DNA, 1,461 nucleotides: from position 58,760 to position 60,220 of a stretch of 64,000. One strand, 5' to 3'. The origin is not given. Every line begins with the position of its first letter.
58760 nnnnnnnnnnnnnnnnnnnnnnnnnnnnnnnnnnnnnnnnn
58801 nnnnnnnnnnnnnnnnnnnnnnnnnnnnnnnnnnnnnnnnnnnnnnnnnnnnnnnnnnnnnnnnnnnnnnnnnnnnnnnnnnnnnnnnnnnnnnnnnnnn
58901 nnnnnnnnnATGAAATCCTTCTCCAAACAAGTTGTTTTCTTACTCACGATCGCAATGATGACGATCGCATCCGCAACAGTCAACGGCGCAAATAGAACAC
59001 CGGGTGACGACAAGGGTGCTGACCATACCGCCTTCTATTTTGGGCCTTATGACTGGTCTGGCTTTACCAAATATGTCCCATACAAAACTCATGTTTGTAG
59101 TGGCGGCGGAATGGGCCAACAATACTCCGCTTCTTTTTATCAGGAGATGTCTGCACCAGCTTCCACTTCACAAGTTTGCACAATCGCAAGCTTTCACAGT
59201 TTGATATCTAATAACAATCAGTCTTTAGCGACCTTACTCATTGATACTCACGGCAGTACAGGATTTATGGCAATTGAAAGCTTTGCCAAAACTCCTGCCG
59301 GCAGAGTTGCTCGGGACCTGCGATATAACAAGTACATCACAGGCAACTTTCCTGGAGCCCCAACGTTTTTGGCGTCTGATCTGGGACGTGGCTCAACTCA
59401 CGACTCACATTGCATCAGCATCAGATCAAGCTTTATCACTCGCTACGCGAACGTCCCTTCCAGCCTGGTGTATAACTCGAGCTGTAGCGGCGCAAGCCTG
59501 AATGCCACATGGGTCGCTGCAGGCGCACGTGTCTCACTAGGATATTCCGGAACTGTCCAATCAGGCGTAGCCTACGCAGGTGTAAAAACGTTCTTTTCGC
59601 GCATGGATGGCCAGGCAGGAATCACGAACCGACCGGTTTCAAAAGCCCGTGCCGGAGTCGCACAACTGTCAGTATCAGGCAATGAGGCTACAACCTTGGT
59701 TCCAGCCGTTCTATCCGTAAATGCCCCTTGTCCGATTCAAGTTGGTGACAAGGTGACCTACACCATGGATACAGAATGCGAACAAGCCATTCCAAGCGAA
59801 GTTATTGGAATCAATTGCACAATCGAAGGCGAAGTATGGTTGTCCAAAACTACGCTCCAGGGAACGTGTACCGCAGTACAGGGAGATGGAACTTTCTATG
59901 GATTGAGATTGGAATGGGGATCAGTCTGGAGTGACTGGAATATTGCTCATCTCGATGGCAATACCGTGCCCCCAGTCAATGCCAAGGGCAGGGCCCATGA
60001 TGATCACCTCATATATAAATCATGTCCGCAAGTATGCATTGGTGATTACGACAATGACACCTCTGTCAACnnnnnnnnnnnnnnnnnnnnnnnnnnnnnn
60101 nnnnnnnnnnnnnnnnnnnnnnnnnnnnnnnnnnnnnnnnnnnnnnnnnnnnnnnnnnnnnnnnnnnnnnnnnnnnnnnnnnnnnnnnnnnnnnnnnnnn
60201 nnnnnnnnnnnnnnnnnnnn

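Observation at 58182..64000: Tandemly duplicated, translationally coupled two-gene cassette: small anchored protein of unknown family plus giant secreted multi-module Cys-rich protein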

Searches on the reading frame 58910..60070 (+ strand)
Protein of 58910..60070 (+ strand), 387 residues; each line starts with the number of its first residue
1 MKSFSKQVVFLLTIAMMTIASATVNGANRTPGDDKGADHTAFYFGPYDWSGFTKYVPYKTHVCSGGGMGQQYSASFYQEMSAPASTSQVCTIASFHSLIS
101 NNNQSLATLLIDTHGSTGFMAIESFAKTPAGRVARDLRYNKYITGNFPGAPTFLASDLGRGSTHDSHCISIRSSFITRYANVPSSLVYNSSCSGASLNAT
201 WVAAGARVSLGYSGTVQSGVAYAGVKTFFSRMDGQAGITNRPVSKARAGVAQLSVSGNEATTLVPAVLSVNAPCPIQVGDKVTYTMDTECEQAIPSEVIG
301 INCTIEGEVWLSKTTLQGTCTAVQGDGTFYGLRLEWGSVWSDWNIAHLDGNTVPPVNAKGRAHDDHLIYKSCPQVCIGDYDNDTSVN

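Call 11: find_homologous_proteins(query=window:58910-60070:+, max_evalue=0.001)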
Query window:58910-60070:+ (387 aa): 1 proteins with E <= 0.001 among 4586 candidates.
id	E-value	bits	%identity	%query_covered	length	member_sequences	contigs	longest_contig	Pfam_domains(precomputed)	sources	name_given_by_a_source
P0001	5.5e-29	119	58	27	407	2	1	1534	-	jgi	jgi:hypothetical protein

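Call 18: search_solved_structures(query=A1, max_evalue=10, show_alignments=2)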
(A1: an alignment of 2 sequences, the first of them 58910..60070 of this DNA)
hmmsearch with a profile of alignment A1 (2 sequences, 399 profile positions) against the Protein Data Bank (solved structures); distinct sequences matched with E-value up to 10: 0.

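Call 22: find_related_loci(query=A3, collection=genome_contigs, flank=10000)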
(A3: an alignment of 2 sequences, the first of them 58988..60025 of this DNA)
Query A3 (346 aa) in genome_contigs; peptide patterns used: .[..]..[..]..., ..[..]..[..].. (x = any residue, [..] = any of these).
36 stretches matched a pattern; 2 encode a relative of the query (tblastn E <= 1e-3); 2 distinct loci.
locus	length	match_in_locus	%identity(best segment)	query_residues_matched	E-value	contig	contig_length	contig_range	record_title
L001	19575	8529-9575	53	1-346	1e-110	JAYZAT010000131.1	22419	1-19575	MAG: Planctomycetota bacterium isolate XB_MAG119 DB_MAG119_0131, whole genome shotgun sequence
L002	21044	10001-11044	49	1-346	1e-106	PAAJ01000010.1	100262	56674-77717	MAG: Phycisphaerae bacterium isolate NAT149 39507, whole genome shotgun sequence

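Call 28: predict_structure(alignment_id=A1)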
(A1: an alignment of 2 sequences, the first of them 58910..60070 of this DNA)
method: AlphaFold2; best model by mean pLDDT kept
length: 387 residues; sequences in the alignment: 2
mean_pLDDT: 27.7   pTM: 0.17
mean pLDDT of the five models: 27.7, 25.7, 25.6, 24.1, 23.8
residues with pLDDT >= 90: 0; 70-90: 0; 50-70: 4; < 50: 383
segments of 3 or more residues with pLDDT < 50: 5-7, 10-387
pLDDT, mean of each block of 10 residues (from residue 1): 47 39 28 26 25 24 24 24 24 23 24 24 29 38 33 26 23 26 24 23 24 24 24 25 25 26 29 34 32 24 24 29 34 32 31 28 25 28 28
secondary structure, 60 per line:
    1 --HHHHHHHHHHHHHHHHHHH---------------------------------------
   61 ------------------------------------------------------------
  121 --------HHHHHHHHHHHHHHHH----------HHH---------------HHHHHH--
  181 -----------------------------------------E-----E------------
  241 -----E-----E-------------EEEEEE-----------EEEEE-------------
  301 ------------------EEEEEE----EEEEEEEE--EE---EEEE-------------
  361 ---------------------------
elements in order: H3-21 H129-144 H173-178 E266-271 E283-287 E319-324 E329-336 E344-347

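Call 29: search_protein_representatives(alignment_id=A3)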
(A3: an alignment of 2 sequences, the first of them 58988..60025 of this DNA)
Query: 2 sequences, 349 profile positions. Proteins with E-value up to 0.001 (for the whole library): 201; up to 1e-10: 108; up to 1e-30: 38. The best 150 are listed.
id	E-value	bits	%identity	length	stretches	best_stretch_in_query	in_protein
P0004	2.2e-148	510.6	-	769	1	2-349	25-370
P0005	8.6e-123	426.4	-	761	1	1-345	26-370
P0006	6.5e-118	410.4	-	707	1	2-349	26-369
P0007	9.6e-105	367.1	-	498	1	2-346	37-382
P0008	5.6e-100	351.4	-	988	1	1-347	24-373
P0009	1.9e-97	343.1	-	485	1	1-346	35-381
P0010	6.3e-87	308.5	-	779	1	2-349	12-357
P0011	1.2e-86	307.6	-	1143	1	2-346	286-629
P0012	1.2e-84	301.0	-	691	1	2-349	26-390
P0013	2.4e-82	293.4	-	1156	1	2-349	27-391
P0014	7.0e-78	278.7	-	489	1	1-344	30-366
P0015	2.4e-68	247.4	-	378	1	2-343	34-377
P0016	7.5e-67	242.4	-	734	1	2-344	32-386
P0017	3.5e-63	230.4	-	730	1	20-349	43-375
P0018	7.1e-63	229.4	-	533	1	2-344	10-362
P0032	4.9e-42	160.8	-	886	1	3-349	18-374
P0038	4.3e-36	141.3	-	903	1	2-324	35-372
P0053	5.0e-22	95.0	-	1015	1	1-346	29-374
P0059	5.6e-20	88.3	-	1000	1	1-348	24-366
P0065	5.1e-18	81.9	-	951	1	10-344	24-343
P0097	9.4e-12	61.2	-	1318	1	45-344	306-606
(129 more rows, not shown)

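Call 36: search_solved_structures(query=A4, max_evalue=10, show_alignments=3)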
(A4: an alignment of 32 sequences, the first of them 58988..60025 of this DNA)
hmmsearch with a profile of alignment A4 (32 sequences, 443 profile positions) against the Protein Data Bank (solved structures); distinct sequences matched with E-value up to 10: 0.

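Call 38: search_protein_families(library=pfam, alignment_id=A4, max_evalue=1)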
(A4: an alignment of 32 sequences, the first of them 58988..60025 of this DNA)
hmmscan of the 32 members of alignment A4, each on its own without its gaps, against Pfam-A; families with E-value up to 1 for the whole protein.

A. member 1, window:58988-60025:+ (346 aa): 1 family
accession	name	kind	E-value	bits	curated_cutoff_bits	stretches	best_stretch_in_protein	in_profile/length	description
PF02221.20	E1_DerP2_DerF2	-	0.084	13.7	22.7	1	245-284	82-117/133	ML domain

B. families by the number of members that match (of 32 scanned): 26 families (the first 25 are shown)
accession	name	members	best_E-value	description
PF02221.20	E1_DerP2_DerF2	3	0.067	ML domain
PF13860.13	FlgD_ig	2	2.7e-09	FlgD Ig-like domain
PF13585.12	CHU_C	2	0.00027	CHU_C Type IX secretion signal domain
PF01835.25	MG2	1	6.6e-06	MG2 domain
PF18962.6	Por_Secre_tail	1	1.1e-05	Secretion system C-terminal sorting domain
PF02369.22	Big_1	1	1.8e-05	Bacterial Ig-like domain (group 1)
PF18203.6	IPTL-CTERM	1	0.00011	IPTL-CTERM motif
PF09134.16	Invasin_D3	1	0.00013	Invasin, domain 3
PF24107.1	DUF7382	1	0.00056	Domain of unknown function (DUF7382)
PF13620.12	CarboxypepD_reg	1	0.0055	Carboxypeptidase regulatory-like domain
PF17789.7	MG4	1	0.0073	Macroglobulin domain MG4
PF10029.15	DUF2271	1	0.009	Predicted periplasmic protein (DUF2271)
PF17802.7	SpaA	1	0.024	Prealbumin-like fold domain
PF05688.17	BIg21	1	0.033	Bacterial Immunoglobulin-like 21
PF16583.11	ZirS_C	1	0.068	Zinc-regulated secreted antivirulence protein C-terminal domain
PF12770.12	CHAT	1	0.097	CHAT domain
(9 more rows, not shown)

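Call 39: search_protein_families(library=pfam, proteins=[P0008, P0011, P0013, P0053, P0059, P0065, P0097, P0038, P0032], max_evalue=0.01)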
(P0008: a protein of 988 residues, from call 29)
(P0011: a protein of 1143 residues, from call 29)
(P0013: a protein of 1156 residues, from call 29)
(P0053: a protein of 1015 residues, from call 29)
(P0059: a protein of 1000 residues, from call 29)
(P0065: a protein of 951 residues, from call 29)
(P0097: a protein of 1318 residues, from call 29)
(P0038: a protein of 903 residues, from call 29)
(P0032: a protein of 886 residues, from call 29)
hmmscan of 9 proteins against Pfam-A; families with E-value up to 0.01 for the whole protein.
P0008 (988 aa): 2 families
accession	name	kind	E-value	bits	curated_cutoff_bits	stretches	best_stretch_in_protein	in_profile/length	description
PF13385.13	Laminin_G_3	-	1e-18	68.4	27.6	1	778-934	15-150/151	Concanavalin A-like lectin/glucanases superfamily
PF16016.11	VASt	-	0.0072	17.1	27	0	88-167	9-88/152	VAD1 Analog of StAR-related lipid transfer domain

P0011 (1143 aa): 1 family
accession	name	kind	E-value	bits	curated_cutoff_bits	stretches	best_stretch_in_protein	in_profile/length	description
PF00404.24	Dockerin_1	-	0.00034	21.2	22.9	1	638-684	2-53/57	Dockerin type I domain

P0013 (1156 aa): 0 families

P0053 (1015 aa): 2 families
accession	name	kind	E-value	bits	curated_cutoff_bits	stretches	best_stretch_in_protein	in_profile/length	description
PF13860.13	FlgD_ig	-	1.8e-08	34.7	27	1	940-1001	12-74/79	FlgD Ig-like domain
PF10029.15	DUF2271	-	0.0028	17.8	27.3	1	973-1012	73-112/136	Predicted periplasmic protein (DUF2271)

P0059 (1000 aa): 2 families
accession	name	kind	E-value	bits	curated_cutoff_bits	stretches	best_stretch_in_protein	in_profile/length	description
PF13860.13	FlgD_ig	-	3.8e-09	36.8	27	1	937-987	25-75/79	FlgD Ig-like domain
PF10633.15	NPCBM_assoc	-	3.3e-07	30.9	24.4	1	488-549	3-66/78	NPCBM-associated, NEW3 domain of alpha-galactosidase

P0065 (951 aa): 2 families
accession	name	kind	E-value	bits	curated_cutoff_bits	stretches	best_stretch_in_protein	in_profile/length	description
PF13860.13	FlgD_ig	-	4.1e-06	27.1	27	1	877-937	14-74/79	FlgD Ig-like domain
PF18962.6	Por_Secre_tail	-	6.2e-05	23.6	27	1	868-948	3-74/75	Secretion system C-terminal sorting domain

P0097 (1318 aa): 9 families
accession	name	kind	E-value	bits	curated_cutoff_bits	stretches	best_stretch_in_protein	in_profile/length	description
PF01344.31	Kelch_1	-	2.5e-15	56.1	20.1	1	800-850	1-46/46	Kelch motif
PF13964.12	Kelch_6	-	4.4e-15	55.5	25.3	2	807-852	8-49/50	Kelch motif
PF18911.6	PKD_4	-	1.9e-10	41.1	27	1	975-1017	26-69/85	PKD domain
PF24681.1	Kelch_KLHDC2_KLHL20_DRC7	-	4.7e-09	36.3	50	1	752-929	54-221/221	KLHDC2/KLHL20/DRC7 Kelch-repeats domain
PF00801.26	PKD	-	3.2e-08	33.9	23.5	1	979-1017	26-66/80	PKD domain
PF25210.1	Kelch_FKB95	-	2.2e-06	28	70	1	754-899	39-163/268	FKB95, Kelch-repeats domain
PF24981.1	Beta-prop_ATRN-LZTR1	-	4.5e-06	26.6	50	1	647-847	49-252/289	Attractin/LZTR1 beta-propeller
PF07646.21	Kelch_2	-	4.5e-05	23.6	21.3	0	807-843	8-41/48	Kelch motif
PF13415.12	Kelch_3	-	0.0026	18.3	22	0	874-899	6-31/48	Galactose oxidase, central domain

P0038 (903 aa): 4 families
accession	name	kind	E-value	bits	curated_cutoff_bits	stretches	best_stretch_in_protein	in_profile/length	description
PF13860.13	FlgD_ig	-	2e-10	41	27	1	834-889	18-74/79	FlgD Ig-like domain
PF18962.6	Por_Secre_tail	-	0.0002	22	27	1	820-899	2-73/75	Secretion system C-terminal sorting domain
PF00963.24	Cohesin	-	0.0019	18.8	24.1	0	421-454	23-56/139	Cohesin domain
PF13585.12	CHU_C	-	0.0021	18.6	27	0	841-890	30-72/86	CHU_C Type IX secretion signal domain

P0032 (886 aa): 1 family
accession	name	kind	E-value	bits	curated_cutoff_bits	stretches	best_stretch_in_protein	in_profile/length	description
PF13860.13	FlgD_ig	-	1.5e-05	25.3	27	1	822-867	24-69/79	FlgD Ig-like domain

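Call 47: predict_structure(alignment_id=A4)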
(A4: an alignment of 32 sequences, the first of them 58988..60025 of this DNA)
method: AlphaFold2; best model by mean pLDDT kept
length: 346 residues; sequences in the alignment: 32
mean_pLDDT: 95.9   pTM: 0.93
mean pLDDT of the five models: 95.9, 95.7, 95.6, 95.0, 95.0
residues with pLDDT >= 90: 323; 70-90: 20; 50-70: 3; < 50: 0
segments of 3 or more residues with pLDDT < 50: none
pLDDT, mean of each block of 10 residues (from residue 1): 90 94 89 89 92 91 94 96 97 97 97 98 96 96 98 97 98 98 97 96 97 97 98 98 98 98 95 98 98 98 98 95 96 95 97
secondary structure, 60 per line:
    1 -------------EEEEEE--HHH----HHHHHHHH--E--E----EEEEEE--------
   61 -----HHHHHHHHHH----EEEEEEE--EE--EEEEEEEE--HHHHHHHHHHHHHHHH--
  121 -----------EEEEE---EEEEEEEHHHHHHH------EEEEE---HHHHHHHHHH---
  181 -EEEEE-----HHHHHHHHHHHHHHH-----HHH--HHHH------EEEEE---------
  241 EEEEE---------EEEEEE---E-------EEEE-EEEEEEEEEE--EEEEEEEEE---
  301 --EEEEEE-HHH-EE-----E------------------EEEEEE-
elements in order: E14-19 H29-36 E47-52 H66-75 E80-86 E93-100 H103-118 E132-136 E140-146 H147-153 E160-164 H168-177 E182-186 H192-206 H217-220 E227-231 E241-245 E255-260 E272-275 E277-286 E289-297 E303-308 E340-345

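Call 49: fold_search(model_id=the predicted structure, library=pdb)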
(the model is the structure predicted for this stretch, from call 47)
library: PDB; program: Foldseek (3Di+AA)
matches with E <= 10: 1094; with E <= 0.001: 6
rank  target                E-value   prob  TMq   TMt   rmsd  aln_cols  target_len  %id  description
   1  4ief_D                1.7e-04  1.00  0.35  0.29  11.1       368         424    9  Complex of Porphyromonas gingivalis RgpB pro- and mature domains (released 2013-04-10)
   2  4ief_B                3.5e-04  0.99  0.36  0.30  11.1       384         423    9  Complex of Porphyromonas gingivalis RgpB pro- and mature domains (released 2013-04-10)
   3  8tl0_A                4.0e-04  1.00  0.35  0.26   5.5       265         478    8  Structure of activated SAVED-CHAT filament (released 2024-03-06)
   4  8tl0_C                5.4e-04  1.00  0.39  0.29   4.7       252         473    8  Structure of activated SAVED-CHAT filament (released 2024-03-06)
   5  8rw5                  5.4e-04  1.00  0.32  0.14   8.5       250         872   17  Symmetry expansion of dimeric transmembrane anti-sigma factor DdvA (released 2024-11-06)
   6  8tl0_B                9.9e-04  1.00  0.36  0.27   5.8       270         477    8  Structure of activated SAVED-CHAT filament (released 2024-03-06)
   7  8q00_C                2.1e-03  1.00  0.23  0.27   3.2       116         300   10  TssM-Ub-PA complex - A USP-like DUB from B. pseudomallei (193-430) reacted with Ub-PA (released 2023-12-13)
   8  8tl0_D                2.3e-03  1.00  0.35  0.26   6.0       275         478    8  Structure of activated SAVED-CHAT filament (released 2024-03-06)
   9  5fc2_B                3.4e-03  0.98  0.33  0.25   6.4       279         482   14  Structure of a separase in complex with a pAMK peptide containing a phospho-serine (released 2016-03-30)
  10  4n6o_A                4.0e-03  0.96  0.34  0.43   8.8       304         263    8  Crystal structure of reduced legumain in complex with cystatin E/M (released 2015-02-11)
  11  7y84_C                4.3e-03  0.94  0.25  0.14  11.0       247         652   10  CryoEM structure of type III-E CRISPR Craspase gRAMP-crRNA in complex with TPR-CHAT protease (released 2022-12-14)
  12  8q00_A                4.8e-03  1.00  0.21  0.24   3.5       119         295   10  TssM-Ub-PA complex - A USP-like DUB from B. pseudomallei (193-430) reacted with Ub-PA (released 2023-12-13)
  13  6d4k                  6.2e-03  0.97  0.15  0.21   6.7        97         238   20  Crystal structure of L,D-transpeptidase 3 from Mycobacterium tuberculosis at 1.32 A resolution (released 2019-02-27)
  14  8eey_B                7.4e-03  0.99  0.33  0.17   7.4       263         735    9  Cas7-11 in complex with DR-mismatched target RNA, Csx29 and Csx30 (released 2022-11-16)
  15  8rot_A                9.5e-03  0.98  0.30  0.13   8.0       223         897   13  Cryo-EM structure of the transmembrane anti-sigma factor DdvA (released 2024-11-06)
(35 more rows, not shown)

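Call 55: find_encoding_contigs(protein=P0011, flank=6000, max_places=2)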
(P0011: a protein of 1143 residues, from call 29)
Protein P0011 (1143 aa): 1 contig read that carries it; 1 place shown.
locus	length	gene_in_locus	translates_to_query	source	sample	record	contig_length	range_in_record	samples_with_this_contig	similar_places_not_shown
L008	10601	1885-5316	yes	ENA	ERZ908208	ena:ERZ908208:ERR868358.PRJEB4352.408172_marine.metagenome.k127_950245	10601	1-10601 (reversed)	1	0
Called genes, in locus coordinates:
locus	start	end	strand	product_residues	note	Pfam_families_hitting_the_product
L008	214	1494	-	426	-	PF07690:MFS_1, PF12832:MFS_1_like (weak), PF07690:MFS_1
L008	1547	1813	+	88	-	PF08712:Nfu_N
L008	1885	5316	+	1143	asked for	-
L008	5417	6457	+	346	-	PF00730:HhH-GPD, PF00633:HHH (weak), PF14815:NUDIX_4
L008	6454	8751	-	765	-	PF07697:7TMR-HDED, PF07698:7TM-7TMR_HD, PF01966:HD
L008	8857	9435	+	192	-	-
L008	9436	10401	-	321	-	PF00480:ROK, PF01869:BcrAD_BadFG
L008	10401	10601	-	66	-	?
